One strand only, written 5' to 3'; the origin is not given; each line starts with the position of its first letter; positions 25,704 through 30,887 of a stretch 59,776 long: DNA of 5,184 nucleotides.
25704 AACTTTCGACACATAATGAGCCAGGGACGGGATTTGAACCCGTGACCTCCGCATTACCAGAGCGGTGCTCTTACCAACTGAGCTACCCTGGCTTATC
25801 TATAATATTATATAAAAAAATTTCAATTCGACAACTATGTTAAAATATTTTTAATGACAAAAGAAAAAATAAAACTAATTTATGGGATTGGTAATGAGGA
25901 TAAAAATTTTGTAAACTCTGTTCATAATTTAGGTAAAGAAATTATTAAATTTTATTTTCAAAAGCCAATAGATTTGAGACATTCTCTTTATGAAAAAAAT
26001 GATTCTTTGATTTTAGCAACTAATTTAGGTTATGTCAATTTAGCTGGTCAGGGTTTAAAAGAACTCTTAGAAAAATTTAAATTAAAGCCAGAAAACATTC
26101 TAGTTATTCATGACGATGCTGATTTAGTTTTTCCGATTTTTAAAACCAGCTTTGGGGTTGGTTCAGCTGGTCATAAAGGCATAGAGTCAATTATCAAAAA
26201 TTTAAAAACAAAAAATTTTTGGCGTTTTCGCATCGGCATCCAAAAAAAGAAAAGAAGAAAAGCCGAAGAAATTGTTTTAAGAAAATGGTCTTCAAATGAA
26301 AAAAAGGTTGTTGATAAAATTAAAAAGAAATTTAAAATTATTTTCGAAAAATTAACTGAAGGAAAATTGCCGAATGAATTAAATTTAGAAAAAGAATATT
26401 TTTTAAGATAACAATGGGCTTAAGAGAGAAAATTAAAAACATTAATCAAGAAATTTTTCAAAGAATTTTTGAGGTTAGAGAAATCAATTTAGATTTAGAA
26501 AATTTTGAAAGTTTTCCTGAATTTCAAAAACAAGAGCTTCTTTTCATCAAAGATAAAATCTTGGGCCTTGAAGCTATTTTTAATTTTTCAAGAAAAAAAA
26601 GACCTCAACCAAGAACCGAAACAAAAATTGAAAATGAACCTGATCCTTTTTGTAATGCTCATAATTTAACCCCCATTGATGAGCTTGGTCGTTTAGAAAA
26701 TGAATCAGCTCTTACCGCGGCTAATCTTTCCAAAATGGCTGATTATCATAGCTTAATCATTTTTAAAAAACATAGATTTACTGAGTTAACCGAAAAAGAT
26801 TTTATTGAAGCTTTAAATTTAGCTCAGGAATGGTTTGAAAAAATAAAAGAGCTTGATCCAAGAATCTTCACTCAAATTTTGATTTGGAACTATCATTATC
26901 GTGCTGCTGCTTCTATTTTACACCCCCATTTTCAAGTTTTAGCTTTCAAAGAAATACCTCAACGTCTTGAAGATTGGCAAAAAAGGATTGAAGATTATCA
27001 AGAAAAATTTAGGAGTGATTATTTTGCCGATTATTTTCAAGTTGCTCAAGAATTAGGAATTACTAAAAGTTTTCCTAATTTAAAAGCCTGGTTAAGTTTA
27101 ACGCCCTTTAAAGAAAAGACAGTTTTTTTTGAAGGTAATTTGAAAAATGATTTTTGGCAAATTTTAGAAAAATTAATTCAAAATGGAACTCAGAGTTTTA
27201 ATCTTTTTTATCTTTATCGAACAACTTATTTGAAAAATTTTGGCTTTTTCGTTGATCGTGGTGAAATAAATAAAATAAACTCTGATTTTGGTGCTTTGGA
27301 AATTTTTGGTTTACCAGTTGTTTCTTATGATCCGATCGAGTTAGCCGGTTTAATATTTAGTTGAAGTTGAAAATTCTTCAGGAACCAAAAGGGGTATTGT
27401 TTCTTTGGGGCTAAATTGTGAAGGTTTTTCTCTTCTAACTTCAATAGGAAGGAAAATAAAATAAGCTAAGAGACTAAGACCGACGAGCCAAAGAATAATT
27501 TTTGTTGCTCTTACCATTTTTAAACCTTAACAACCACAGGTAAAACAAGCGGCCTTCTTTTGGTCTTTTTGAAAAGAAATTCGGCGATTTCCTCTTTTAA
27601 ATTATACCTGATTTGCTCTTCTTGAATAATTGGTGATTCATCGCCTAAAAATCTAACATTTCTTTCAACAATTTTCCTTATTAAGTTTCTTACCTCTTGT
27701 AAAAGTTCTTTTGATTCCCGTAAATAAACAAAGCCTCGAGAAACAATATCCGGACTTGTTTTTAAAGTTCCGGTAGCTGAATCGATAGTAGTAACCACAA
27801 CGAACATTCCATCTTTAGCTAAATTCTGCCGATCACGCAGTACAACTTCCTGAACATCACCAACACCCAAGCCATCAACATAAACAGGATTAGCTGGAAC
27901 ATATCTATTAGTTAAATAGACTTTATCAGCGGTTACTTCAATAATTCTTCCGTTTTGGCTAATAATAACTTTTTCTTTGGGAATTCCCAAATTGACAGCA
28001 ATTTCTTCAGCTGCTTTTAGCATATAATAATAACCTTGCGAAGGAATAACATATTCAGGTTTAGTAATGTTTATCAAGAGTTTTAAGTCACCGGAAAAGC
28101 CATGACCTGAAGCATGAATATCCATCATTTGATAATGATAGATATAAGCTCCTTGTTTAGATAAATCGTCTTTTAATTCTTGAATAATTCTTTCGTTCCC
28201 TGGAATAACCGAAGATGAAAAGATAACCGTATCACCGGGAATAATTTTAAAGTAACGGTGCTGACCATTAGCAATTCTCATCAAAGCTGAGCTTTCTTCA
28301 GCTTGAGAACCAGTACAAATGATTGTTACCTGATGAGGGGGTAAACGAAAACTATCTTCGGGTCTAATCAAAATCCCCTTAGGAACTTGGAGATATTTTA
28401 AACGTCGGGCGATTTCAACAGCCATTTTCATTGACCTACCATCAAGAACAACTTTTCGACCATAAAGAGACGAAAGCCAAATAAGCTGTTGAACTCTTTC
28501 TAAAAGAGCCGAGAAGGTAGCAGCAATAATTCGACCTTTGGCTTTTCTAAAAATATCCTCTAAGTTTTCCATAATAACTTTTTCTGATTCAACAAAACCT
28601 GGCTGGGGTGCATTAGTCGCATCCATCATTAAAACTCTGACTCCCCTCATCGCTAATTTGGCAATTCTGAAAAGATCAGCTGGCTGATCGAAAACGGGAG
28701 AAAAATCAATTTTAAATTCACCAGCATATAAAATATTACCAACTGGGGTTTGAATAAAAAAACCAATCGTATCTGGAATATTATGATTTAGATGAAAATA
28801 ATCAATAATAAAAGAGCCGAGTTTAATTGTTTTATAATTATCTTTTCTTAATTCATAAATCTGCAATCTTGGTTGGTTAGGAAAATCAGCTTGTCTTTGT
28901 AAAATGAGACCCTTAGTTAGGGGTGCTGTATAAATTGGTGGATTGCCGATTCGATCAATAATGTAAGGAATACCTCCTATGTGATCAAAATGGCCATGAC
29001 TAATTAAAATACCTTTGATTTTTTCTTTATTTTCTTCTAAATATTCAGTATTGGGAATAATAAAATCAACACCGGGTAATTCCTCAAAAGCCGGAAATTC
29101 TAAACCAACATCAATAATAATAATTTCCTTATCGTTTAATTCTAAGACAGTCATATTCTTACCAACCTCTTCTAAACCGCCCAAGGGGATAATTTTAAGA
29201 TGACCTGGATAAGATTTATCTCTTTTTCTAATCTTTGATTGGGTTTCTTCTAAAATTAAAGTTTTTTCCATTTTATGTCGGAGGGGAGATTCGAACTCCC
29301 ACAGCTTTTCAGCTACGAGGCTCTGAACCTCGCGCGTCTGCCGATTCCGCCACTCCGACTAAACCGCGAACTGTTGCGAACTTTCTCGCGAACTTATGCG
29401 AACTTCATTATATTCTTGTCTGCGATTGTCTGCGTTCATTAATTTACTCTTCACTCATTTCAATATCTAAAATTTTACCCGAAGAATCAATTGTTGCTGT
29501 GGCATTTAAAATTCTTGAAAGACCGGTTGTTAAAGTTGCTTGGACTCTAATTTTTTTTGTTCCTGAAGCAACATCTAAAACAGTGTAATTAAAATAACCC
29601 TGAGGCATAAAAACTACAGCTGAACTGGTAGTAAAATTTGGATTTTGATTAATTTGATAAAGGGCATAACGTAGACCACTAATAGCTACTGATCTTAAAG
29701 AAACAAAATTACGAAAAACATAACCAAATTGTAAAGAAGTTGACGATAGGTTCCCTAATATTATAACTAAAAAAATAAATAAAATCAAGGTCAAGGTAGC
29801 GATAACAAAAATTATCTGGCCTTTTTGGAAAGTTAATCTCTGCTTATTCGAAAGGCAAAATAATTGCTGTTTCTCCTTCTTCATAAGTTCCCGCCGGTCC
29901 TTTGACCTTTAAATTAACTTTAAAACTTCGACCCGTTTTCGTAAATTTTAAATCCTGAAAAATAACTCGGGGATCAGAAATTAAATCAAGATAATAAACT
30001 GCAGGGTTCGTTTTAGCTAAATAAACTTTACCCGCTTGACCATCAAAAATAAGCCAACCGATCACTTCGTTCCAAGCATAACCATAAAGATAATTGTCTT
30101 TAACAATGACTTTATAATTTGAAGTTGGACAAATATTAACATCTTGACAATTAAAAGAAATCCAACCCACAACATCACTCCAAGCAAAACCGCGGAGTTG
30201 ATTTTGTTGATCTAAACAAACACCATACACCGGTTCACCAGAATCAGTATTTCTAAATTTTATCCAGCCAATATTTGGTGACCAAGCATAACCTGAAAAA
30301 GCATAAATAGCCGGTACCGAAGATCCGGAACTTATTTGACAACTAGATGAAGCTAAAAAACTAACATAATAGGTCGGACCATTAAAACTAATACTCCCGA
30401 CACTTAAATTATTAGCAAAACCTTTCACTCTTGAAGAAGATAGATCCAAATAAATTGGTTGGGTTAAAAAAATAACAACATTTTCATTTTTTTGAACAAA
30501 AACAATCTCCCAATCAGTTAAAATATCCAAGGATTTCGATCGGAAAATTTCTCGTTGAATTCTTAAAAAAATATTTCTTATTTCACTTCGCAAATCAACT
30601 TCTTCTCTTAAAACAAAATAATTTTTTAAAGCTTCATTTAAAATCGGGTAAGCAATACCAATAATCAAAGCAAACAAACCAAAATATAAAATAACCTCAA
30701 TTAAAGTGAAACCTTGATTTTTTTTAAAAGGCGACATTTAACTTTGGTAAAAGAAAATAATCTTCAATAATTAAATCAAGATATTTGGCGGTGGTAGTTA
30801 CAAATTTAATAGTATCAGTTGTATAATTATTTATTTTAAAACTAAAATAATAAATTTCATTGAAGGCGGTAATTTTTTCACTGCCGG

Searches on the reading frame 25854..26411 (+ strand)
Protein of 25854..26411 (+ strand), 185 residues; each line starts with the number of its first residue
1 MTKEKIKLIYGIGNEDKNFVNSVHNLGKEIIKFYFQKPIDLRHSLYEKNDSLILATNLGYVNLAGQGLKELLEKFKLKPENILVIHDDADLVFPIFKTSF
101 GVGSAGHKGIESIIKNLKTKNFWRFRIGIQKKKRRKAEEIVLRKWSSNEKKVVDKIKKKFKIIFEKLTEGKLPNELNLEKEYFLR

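Call 107: search_protein_families(library=pfam, proteins=[window:25854-26411:+], max_evalue=0.001)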
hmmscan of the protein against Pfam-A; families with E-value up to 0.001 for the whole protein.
window:25854-26411:+ (185 aa): 1 family
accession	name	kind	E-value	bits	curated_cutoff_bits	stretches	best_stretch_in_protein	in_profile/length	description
PF01195.25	Pept_tRNA_hydro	-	2.6e-31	109.3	27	1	8-171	1-174/183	Peptidyl-tRNA hydrolase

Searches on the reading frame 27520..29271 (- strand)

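Call 107: search_protein_families(library=pfam, proteins=[window:27520-29271:-], max_evalue=0.001)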
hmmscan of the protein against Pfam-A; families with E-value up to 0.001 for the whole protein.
window:27520-29271:- (583 aa): 5 families
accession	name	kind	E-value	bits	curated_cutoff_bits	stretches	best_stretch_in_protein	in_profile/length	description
PF22505.1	RNase_J_b_CASP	-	1.2e-40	138.7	27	1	245-368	1-124/126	Ribonuclease J, beta-CASP domain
PF17770.6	RNase_J_C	-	4.8e-26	92.2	23.8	1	477-583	1-102/102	Ribonuclease J C-terminal domain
PF00753.33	Lactamase_B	-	3e-12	47.3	22.7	1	37-117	5-76/196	Metallo-beta-lactamase superfamily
PF12706.13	Lactamase_B_2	-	4e-11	43.3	27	1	79-219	25-165/200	Beta-lactamase superfamily domain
PF07521.17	RMMBL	-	7.5e-05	23.1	21.6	1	384-430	10-58/63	Zn-dependent metallo-hydrolase RNA specificity domain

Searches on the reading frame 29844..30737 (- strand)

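Call 85: search_protein_families(library=pfam, proteins=[window:29844-30737:-], max_evalue=0.01)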
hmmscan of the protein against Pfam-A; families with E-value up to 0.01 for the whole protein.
window:29844-30737:- (297 aa): 1 family
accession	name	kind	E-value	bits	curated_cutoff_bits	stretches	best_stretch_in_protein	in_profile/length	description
PF07963.17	N_methyl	-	1e-05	25.3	21.2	1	5-30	2-27/27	Prokaryotic N-terminal methylation motif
